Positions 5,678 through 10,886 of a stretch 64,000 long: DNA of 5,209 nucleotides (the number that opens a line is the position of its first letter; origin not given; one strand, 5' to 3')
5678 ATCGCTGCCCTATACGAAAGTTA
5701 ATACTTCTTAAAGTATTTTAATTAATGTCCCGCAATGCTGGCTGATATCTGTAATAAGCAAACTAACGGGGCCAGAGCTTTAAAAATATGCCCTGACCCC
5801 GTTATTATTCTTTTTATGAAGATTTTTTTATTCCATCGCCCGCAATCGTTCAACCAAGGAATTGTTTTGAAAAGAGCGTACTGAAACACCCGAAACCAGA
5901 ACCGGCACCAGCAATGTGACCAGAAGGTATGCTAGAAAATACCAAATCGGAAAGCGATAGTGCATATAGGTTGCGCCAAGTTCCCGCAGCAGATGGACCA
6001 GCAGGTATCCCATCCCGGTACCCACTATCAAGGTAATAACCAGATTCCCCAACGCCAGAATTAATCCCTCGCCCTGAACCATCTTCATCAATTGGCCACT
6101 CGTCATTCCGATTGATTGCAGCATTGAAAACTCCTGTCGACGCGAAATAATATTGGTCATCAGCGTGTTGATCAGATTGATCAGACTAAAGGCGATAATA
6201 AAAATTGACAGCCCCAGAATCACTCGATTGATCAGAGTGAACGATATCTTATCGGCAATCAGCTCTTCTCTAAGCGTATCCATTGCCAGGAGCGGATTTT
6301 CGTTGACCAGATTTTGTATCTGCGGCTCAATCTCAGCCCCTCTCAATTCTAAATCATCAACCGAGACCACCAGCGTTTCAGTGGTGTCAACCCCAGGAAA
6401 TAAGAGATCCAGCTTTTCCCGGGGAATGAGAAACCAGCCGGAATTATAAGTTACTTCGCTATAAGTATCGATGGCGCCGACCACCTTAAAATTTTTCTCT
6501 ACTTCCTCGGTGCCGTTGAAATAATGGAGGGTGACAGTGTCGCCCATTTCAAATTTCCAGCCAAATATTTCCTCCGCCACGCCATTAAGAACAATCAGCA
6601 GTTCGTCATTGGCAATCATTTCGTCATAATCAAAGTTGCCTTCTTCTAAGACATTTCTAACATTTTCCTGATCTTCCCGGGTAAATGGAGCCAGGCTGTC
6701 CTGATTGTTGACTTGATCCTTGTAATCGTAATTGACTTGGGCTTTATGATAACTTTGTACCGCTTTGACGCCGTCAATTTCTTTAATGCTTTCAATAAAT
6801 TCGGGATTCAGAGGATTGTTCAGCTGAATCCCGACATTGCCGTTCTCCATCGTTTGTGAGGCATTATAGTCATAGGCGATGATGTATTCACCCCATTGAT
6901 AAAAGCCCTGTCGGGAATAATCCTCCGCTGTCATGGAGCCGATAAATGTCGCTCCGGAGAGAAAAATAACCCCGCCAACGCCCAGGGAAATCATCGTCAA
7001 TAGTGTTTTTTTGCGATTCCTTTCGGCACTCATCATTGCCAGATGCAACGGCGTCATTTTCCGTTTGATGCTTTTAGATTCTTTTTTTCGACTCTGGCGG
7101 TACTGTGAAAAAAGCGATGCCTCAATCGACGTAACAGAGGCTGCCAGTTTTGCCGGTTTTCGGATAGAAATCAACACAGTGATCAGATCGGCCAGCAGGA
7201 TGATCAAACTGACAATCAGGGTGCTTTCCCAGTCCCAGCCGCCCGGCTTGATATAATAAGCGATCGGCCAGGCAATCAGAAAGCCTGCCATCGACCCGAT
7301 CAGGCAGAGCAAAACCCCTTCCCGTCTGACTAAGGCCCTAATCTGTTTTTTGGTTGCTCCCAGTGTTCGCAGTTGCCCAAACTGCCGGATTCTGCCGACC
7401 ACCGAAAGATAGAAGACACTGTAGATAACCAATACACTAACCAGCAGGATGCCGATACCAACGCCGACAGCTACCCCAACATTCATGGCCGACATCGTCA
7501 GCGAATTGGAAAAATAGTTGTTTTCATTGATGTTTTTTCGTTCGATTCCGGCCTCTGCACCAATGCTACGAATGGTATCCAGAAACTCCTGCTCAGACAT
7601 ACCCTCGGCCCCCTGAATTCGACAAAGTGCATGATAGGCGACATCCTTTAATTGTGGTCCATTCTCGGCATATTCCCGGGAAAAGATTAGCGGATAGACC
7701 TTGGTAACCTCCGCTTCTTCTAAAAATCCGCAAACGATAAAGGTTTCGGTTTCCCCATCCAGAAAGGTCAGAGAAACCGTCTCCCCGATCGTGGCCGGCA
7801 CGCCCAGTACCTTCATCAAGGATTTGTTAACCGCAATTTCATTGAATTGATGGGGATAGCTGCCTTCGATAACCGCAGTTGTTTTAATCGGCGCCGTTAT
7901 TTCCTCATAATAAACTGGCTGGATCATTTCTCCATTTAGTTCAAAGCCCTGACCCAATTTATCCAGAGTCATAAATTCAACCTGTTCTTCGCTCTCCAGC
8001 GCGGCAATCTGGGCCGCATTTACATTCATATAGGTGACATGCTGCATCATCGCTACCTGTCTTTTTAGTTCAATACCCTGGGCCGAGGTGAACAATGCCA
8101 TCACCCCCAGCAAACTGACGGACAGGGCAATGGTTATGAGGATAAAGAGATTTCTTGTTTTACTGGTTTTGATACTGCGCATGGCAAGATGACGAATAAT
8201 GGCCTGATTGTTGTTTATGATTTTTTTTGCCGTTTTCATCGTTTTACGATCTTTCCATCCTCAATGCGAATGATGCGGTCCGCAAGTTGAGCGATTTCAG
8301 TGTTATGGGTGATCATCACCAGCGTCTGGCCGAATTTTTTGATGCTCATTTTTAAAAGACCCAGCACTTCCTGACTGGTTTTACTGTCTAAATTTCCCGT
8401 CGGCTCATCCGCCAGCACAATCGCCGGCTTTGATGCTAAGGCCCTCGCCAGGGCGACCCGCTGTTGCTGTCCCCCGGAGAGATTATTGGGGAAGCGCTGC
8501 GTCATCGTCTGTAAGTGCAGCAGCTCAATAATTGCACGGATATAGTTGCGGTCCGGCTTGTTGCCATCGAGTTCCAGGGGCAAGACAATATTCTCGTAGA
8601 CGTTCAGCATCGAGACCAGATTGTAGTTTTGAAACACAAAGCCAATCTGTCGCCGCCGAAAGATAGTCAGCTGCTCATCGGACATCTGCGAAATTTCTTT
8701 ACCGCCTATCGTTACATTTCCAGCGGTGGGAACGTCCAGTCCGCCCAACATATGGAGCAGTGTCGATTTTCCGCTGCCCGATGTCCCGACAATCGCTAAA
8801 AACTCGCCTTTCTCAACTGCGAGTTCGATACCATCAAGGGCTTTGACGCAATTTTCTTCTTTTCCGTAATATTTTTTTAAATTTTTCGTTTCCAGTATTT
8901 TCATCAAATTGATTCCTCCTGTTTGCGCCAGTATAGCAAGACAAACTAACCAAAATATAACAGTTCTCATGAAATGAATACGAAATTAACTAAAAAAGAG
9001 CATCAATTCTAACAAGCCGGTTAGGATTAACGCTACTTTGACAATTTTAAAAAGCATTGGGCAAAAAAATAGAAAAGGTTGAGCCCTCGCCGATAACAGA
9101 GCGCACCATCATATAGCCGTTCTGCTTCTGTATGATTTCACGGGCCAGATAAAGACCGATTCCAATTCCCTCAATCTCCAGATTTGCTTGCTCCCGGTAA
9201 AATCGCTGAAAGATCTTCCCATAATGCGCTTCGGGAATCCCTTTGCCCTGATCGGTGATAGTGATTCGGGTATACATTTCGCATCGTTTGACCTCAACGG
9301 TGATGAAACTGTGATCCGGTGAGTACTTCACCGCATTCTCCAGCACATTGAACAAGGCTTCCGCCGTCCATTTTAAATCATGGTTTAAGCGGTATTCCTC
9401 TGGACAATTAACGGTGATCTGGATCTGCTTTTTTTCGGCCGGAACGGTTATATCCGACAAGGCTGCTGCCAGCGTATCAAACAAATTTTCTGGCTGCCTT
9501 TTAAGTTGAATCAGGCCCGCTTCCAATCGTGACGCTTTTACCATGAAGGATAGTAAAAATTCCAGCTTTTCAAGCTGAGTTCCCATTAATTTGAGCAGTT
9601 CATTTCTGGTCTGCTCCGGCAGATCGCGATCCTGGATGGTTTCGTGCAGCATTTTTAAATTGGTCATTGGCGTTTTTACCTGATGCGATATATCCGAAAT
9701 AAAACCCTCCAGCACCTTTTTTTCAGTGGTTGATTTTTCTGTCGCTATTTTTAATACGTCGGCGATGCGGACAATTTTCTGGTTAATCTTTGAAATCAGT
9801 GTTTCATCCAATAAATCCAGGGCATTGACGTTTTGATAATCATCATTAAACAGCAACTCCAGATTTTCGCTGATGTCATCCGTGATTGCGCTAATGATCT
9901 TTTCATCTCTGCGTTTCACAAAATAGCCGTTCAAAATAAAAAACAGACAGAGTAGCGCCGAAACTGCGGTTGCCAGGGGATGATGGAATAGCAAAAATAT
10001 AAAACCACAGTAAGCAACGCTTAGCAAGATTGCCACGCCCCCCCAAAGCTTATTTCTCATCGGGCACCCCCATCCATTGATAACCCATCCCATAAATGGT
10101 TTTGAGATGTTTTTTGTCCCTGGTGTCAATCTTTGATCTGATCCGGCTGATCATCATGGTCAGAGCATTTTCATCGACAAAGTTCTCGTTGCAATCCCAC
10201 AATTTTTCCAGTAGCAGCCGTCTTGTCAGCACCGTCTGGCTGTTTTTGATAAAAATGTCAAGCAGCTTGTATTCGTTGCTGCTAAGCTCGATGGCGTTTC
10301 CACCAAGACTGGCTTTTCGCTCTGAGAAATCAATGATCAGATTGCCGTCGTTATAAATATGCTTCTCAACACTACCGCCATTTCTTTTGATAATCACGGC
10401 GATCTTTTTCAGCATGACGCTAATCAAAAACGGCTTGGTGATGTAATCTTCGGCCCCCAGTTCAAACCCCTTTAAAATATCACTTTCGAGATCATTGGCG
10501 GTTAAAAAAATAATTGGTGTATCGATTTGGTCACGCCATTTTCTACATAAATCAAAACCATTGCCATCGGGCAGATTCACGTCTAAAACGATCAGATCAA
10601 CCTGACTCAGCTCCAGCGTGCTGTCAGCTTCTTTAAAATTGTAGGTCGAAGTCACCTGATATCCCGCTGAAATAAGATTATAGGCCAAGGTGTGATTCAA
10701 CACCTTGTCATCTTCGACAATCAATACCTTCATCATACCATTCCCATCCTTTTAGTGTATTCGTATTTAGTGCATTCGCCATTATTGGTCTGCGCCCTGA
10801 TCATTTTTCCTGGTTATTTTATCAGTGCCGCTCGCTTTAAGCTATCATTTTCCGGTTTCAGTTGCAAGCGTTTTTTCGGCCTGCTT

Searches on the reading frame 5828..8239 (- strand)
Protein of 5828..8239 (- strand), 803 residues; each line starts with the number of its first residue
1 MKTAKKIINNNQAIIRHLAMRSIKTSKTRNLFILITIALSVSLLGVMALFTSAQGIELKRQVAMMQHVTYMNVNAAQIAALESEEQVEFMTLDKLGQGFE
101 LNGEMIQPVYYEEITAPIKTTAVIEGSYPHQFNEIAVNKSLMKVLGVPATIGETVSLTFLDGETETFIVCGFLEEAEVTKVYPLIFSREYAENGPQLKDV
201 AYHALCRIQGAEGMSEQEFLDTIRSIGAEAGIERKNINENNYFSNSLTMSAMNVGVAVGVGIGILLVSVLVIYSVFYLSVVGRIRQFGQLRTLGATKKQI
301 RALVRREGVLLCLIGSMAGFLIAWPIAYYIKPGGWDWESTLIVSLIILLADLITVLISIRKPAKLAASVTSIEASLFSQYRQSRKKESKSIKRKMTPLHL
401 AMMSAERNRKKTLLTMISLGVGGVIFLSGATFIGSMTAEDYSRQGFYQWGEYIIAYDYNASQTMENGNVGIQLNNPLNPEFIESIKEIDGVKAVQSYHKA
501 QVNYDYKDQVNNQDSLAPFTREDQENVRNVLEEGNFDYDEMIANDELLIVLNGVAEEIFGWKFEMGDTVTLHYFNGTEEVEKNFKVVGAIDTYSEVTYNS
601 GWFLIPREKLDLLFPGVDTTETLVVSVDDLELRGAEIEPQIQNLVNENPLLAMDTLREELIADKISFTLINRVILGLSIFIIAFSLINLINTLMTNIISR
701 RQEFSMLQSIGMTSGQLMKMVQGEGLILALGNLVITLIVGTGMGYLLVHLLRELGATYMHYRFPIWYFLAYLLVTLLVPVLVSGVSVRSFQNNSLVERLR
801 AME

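Call 77: search_protein_families(library=pfam, proteins=[window:5828-8239:-], max_evalue=0.00001)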
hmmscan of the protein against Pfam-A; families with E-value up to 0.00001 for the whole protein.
window:5828-8239:- (803 aa): 1 family
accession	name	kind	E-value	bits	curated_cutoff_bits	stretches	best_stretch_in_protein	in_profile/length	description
PF02687.27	FtsX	-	1e-29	103.5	25.5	2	677-789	3-114/120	FtsX-like permease C-terminal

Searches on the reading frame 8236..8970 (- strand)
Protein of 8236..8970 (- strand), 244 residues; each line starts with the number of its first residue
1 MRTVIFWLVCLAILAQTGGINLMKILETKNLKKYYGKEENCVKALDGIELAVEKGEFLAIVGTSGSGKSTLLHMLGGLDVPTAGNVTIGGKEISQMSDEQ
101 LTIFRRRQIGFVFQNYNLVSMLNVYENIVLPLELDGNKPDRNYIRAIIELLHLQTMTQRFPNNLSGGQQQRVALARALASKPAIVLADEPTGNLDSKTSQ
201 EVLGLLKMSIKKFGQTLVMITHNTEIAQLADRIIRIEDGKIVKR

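Call 88: search_protein_families(library=pfam, proteins=[window:8236-8970:-], max_evalue=0.00001)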
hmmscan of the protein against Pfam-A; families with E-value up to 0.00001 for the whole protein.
window:8236-8970:- (244 aa): 2 families
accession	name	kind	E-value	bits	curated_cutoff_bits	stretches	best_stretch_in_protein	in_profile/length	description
PF00005.33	ABC_tran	-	1.5e-34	119.9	25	1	45-191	1-136/137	ABC transporter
PF02463.25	SMC_N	-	5.3e-09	36.3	40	1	55-237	24-212/220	RecF/RecN/SMC N terminal domain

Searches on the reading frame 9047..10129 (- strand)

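Call 88: search_protein_families(library=pfam, proteins=[window:9047-10129:-], max_evalue=0.00001)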
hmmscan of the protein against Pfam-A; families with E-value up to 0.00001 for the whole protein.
window:9047-10129:- (360 aa): 2 families
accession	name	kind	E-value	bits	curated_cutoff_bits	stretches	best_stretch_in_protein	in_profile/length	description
PF02518.31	HATPase_c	-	9.1e-22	78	26.4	1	255-358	6-109/111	Histidine kinase-, DNA gyrase B-, and HSP90-like ATPase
PF00512.31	HisKA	-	3.1e-08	34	26.9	1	141-205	3-66/66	His Kinase A (phospho-acceptor) domain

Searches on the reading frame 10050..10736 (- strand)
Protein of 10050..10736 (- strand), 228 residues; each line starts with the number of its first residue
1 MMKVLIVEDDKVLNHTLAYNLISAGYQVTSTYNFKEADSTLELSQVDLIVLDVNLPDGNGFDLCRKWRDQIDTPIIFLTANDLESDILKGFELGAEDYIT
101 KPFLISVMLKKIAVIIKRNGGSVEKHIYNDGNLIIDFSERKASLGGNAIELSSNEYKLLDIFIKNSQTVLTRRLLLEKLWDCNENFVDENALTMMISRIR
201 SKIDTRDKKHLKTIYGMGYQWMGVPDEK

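Call 73: search_protein_families(library=pfam, proteins=[window:10050-10736:-], max_evalue=0.00001)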
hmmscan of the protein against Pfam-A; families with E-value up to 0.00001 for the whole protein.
window:10050-10736:- (228 aa): 2 families
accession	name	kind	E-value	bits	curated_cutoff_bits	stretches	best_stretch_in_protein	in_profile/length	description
PF00072.30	Response_reg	-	2e-24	86.3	30.2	1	4-112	1-110/111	Response regulator receiver domain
PF00486.34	Trans_reg_C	-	8.6e-20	71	26.2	1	146-220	1-76/77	Transcriptional regulatory protein, C terminal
